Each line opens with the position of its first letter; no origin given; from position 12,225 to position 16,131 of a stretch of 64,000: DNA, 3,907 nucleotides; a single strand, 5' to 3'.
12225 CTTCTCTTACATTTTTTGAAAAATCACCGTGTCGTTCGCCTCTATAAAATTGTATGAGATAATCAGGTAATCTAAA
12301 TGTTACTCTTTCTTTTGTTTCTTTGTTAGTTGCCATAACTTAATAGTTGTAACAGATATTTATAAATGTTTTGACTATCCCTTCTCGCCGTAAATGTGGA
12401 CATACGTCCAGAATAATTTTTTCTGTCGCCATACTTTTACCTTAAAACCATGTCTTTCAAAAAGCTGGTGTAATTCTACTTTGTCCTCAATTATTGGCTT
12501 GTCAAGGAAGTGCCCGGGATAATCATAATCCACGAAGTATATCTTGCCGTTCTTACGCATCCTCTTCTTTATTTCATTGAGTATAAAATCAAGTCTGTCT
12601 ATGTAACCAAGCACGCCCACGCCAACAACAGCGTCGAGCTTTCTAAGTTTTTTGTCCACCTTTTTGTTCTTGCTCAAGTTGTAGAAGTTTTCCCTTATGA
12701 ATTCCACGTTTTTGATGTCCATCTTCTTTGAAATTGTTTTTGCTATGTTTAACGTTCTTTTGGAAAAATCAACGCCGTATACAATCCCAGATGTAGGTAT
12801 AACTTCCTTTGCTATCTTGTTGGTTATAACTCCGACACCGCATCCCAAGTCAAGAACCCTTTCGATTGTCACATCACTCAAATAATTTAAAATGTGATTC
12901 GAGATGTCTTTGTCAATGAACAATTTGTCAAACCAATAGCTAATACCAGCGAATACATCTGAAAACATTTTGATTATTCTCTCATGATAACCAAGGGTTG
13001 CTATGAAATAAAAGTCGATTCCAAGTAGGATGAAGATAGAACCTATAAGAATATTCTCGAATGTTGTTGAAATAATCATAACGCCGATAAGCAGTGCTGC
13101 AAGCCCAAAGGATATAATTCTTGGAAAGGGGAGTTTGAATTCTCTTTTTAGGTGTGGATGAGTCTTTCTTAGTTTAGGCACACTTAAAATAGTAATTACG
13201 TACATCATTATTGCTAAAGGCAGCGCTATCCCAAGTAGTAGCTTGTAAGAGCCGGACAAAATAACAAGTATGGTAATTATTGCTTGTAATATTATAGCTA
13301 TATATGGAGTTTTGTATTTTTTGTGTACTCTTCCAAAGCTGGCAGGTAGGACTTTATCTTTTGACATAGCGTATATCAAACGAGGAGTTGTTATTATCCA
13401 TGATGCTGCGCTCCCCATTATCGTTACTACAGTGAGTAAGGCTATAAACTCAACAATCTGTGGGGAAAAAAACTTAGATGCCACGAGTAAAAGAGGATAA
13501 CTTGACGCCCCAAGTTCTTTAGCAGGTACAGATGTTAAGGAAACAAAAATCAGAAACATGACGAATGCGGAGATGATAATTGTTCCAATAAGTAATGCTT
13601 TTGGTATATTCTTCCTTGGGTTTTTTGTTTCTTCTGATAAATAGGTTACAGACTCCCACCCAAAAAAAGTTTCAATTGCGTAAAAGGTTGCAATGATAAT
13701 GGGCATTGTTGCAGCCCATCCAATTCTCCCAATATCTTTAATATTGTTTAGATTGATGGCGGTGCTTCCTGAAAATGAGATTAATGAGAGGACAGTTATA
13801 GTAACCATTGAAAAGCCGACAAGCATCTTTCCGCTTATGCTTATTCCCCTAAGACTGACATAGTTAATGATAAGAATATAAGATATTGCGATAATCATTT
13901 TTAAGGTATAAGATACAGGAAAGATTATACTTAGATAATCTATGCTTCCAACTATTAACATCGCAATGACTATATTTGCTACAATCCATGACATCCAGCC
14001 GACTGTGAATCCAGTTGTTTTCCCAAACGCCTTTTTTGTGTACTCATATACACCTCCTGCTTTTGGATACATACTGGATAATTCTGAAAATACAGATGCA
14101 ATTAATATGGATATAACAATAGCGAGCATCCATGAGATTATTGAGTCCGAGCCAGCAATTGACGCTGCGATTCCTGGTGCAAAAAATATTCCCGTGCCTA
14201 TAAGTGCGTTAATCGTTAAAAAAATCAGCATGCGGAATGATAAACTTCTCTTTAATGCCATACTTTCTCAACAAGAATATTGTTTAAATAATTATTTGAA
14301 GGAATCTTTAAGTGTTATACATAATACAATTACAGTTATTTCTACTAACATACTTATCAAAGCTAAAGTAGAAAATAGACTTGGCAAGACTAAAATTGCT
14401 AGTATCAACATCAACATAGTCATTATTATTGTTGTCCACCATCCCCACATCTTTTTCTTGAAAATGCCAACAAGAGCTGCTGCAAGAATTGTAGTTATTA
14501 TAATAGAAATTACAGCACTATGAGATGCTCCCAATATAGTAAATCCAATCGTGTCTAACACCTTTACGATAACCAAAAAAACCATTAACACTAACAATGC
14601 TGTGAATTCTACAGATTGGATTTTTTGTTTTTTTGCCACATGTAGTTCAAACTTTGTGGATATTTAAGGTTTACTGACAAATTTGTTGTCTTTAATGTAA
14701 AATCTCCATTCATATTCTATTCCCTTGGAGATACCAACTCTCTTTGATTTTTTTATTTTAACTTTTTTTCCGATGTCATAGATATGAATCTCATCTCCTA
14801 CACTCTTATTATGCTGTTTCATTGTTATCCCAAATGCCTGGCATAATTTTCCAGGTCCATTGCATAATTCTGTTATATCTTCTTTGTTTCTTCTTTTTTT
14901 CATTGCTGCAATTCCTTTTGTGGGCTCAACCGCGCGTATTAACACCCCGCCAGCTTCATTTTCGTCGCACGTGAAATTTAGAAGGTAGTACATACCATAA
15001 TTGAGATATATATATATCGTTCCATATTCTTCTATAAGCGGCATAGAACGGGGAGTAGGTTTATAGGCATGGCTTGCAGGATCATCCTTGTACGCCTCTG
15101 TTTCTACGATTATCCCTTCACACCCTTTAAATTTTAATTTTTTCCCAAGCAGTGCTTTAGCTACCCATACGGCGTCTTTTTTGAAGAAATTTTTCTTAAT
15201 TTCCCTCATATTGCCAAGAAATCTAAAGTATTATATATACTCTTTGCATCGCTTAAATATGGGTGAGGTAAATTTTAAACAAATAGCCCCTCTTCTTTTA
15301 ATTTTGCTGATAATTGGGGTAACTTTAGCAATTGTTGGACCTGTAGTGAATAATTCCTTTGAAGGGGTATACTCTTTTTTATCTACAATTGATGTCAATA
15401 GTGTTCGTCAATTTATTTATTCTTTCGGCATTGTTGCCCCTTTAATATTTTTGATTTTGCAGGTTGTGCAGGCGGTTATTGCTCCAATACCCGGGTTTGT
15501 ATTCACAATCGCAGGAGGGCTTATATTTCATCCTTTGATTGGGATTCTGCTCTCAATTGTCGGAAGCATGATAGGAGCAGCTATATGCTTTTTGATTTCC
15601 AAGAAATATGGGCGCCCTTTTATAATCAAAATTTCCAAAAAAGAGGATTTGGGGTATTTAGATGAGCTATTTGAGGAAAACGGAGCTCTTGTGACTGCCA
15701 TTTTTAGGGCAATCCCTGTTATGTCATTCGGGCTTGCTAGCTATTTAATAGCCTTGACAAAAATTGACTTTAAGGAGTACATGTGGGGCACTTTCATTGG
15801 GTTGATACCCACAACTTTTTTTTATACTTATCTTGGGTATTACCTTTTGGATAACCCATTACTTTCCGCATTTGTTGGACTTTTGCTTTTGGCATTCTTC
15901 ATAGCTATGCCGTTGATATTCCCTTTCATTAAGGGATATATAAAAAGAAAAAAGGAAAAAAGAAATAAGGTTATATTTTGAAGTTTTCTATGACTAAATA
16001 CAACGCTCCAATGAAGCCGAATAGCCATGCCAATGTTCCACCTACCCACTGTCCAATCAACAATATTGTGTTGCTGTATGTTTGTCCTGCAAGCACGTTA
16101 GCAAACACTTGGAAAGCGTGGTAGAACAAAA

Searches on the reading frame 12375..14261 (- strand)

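Call 75: search_protein_families(library=pfam, proteins=[window:12375-14261:-], max_evalue=0.0001)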
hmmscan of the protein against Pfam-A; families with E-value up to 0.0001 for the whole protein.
window:12375-14261:- (628 aa): 10 families
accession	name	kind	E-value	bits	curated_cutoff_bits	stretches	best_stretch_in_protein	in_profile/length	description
PF13520.12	AA_permease_2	-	4.3e-53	181.2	27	1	7-398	1-407/427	Amino acid permease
PF00324.27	AA_permease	-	4e-36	125.1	24.6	1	13-404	3-422/470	Amino acid permease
PF13847.12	Methyltransf_31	-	5.3e-19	68.8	27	1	468-587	6-124/145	Methyltransferase domain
PF08242.18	Methyltransf_12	-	1.6e-11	45.2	30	1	470-574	1-98/98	Methyltransferase domain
PF03845.19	Spore_permease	-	5e-11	42.5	23.4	1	7-291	2-281/321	Spore germination protein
PF13649.12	Methyltransf_25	-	6.8e-11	43.2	27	1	469-572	1-97/97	Methyltransferase domain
PF13489.12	Methyltransf_23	-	3.6e-09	37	27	1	464-592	21-124/164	Methyltransferase domain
PF08241.18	Methyltransf_11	-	7.1e-09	36.6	21.2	1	470-576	1-95/95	Methyltransferase domain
PF05175.20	MTS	-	1.9e-08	34.6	23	1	454-536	20-100/170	Methyltransferase small domain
PF01209.24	Ubie_methyltran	-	9.3e-07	28.9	20.1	1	459-578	41-153/233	ubiE/COQ5 methyltransferase family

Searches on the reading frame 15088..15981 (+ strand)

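Call 75: search_protein_families(library=pfam, proteins=[window:15088-15981:+], max_evalue=0.0001)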
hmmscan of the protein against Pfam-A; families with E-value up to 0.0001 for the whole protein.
window:15088-15981:+ (297 aa): 1 family
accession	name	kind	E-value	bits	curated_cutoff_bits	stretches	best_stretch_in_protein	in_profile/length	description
PF09335.16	VTT_dom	-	6.4e-27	94.9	33.9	1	134-251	1-122/123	VTT domain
